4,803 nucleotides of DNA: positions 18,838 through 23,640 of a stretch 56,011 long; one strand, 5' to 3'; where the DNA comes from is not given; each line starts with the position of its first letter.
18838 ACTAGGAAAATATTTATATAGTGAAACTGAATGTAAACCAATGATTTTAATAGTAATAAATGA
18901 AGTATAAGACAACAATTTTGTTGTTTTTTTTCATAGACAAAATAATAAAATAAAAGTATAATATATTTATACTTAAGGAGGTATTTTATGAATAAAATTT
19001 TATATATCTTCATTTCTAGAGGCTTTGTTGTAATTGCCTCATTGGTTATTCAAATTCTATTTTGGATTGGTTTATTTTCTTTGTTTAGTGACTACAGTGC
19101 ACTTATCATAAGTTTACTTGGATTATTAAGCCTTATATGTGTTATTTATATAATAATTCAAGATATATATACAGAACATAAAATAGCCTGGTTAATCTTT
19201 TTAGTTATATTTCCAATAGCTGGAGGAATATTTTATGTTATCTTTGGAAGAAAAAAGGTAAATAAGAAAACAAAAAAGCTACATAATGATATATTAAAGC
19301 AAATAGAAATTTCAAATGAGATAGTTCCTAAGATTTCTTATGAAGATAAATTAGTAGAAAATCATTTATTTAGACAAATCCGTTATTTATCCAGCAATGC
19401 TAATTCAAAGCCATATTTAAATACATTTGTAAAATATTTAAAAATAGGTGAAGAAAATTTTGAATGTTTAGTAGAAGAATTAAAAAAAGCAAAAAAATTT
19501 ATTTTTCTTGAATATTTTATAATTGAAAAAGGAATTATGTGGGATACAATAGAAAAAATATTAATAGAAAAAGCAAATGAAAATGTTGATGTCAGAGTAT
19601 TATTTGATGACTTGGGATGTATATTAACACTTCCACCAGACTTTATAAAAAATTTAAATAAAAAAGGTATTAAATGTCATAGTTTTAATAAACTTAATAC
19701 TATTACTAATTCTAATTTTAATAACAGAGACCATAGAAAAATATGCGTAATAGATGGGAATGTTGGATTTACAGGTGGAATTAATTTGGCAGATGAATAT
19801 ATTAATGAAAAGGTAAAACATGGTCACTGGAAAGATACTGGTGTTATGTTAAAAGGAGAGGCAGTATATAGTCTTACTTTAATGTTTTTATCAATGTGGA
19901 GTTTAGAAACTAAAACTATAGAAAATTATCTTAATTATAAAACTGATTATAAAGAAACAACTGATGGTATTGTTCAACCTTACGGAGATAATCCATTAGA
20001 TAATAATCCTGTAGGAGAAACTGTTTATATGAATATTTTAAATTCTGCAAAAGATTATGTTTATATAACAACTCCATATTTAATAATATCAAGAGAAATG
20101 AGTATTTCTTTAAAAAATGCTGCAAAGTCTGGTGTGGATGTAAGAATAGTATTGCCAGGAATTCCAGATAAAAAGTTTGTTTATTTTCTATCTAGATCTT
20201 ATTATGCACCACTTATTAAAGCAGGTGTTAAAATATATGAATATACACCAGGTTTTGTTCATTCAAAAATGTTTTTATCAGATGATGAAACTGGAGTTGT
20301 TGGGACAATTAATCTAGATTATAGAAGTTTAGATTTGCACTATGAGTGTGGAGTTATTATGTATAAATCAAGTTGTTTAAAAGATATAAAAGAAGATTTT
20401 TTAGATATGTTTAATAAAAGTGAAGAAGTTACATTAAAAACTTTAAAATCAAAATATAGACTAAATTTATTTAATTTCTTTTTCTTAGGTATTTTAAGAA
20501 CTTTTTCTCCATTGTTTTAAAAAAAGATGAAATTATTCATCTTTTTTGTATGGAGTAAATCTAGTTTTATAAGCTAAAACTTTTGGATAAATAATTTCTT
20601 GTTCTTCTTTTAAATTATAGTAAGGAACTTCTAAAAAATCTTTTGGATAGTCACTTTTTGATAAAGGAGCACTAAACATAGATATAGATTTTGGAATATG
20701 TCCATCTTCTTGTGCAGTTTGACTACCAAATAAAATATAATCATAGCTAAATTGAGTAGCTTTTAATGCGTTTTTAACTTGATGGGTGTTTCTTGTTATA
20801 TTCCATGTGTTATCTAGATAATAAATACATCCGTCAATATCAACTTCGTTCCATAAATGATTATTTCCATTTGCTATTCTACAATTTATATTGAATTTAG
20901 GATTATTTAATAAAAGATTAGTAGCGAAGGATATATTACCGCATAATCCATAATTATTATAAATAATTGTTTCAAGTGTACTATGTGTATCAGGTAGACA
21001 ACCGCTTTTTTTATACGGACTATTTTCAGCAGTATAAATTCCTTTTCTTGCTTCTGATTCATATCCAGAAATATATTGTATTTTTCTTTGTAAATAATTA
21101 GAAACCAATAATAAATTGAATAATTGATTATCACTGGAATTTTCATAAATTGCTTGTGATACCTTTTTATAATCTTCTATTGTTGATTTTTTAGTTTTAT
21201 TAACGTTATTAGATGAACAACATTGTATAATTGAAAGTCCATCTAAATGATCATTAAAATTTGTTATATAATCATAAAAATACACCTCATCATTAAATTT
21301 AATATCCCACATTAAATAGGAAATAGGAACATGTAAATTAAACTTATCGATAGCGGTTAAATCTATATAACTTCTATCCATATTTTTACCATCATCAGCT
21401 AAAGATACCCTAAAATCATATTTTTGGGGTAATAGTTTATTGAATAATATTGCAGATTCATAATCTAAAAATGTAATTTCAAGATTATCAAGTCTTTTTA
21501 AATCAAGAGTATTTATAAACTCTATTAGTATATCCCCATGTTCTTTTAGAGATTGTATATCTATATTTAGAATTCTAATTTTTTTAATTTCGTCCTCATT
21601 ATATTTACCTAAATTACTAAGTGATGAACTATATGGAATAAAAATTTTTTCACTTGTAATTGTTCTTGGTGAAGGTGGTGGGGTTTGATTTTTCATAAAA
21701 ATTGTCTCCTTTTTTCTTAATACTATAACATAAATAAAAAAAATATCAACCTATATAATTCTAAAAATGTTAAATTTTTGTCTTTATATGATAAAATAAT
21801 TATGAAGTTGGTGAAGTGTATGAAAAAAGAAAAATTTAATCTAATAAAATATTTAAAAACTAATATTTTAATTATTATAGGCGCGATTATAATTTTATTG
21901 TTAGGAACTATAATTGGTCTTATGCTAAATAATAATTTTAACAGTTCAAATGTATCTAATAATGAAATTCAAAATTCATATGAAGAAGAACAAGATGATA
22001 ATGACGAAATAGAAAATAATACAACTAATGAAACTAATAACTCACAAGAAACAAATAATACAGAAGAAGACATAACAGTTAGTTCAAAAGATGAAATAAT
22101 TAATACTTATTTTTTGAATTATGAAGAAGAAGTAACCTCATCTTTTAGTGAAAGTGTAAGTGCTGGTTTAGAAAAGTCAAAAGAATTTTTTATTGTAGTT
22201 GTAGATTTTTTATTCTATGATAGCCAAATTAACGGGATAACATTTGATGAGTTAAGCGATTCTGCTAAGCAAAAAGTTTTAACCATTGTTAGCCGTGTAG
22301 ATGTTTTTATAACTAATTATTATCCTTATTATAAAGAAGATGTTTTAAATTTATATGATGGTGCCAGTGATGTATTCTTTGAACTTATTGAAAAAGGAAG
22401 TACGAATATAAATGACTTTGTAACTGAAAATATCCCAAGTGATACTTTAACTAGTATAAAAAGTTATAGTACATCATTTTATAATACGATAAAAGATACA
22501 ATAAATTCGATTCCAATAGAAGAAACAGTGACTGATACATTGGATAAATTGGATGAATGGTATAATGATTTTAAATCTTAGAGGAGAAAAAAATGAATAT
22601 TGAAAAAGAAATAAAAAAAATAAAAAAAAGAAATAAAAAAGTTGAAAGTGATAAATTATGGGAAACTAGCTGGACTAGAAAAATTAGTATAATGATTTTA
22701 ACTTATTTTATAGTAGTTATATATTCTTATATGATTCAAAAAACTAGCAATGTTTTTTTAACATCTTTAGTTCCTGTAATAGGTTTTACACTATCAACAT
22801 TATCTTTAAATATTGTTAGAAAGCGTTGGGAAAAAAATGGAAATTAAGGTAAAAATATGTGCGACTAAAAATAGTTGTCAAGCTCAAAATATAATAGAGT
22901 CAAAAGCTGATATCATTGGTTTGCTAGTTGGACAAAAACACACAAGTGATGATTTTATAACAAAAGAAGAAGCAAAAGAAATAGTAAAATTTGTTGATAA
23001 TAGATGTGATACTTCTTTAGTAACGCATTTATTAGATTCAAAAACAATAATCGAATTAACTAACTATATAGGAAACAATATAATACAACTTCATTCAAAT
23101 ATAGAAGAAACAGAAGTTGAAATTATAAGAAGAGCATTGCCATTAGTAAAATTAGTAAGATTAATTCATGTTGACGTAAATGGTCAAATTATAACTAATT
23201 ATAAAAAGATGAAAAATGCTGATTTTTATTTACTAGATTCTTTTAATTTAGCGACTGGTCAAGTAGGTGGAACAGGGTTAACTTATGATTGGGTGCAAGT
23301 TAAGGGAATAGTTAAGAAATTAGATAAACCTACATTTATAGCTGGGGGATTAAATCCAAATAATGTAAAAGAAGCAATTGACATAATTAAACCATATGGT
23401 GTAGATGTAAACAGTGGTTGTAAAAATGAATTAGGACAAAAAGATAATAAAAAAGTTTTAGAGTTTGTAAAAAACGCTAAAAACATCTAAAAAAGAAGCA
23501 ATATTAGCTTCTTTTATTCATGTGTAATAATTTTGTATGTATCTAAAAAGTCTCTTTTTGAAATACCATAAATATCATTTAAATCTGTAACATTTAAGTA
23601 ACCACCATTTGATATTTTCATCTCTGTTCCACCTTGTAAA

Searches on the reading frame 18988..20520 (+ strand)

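Call 71: search_protein_families(library=pfam, proteins=[window:18988-20520:+], max_evalue=0.01)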
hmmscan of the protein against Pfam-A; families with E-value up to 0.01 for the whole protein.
window:18988-20520:+ (510 aa): 3 families
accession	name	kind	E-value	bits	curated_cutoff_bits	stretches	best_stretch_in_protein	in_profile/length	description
PF13091.12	PLDc_2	-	3.8e-39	134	27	2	349-473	3-130/132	PLD-like domain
PF00614.28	PLDc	-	3.7e-14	52.5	21.9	2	421-447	2-28/28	Phospholipase D Active site motif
PF13396.11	PLDc_N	-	4.9e-10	39.6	23.3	1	47-88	2-42/42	Phospholipase_D-nuclease N-terminal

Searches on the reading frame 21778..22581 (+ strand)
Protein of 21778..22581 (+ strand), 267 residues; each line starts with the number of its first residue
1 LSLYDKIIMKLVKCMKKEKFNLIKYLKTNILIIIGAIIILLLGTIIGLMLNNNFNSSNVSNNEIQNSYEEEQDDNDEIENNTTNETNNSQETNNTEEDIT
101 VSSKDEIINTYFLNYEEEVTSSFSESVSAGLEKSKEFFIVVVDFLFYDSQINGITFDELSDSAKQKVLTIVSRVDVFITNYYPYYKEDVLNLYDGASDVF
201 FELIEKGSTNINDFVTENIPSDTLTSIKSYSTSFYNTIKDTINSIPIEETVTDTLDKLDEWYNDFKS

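Call 71: search_protein_families(library=pfam, proteins=[window:21778-22581:+], max_evalue=0.01)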
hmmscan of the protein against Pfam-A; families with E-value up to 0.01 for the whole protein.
window:21778-22581:+ (267 aa): 1 family
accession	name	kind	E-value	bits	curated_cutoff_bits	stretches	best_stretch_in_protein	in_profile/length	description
PF16118.10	DUF4834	-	0.0032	18.8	27.8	1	23-96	4-76/99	Domain of unknown function (DUF4834)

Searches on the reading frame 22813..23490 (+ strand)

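Call 71: search_protein_families(library=pfam, proteins=[window:22813-23490:+], max_evalue=0.01)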
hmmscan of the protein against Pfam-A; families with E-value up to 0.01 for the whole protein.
window:22813-23490:+ (225 aa): 1 family
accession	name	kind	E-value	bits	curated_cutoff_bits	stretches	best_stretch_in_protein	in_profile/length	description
PF00697.28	PRAI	-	5.4e-29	101.7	22.7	1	13-221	1-193/193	N-(5'phosphoribosyl)anthranilate (PRA) isomerase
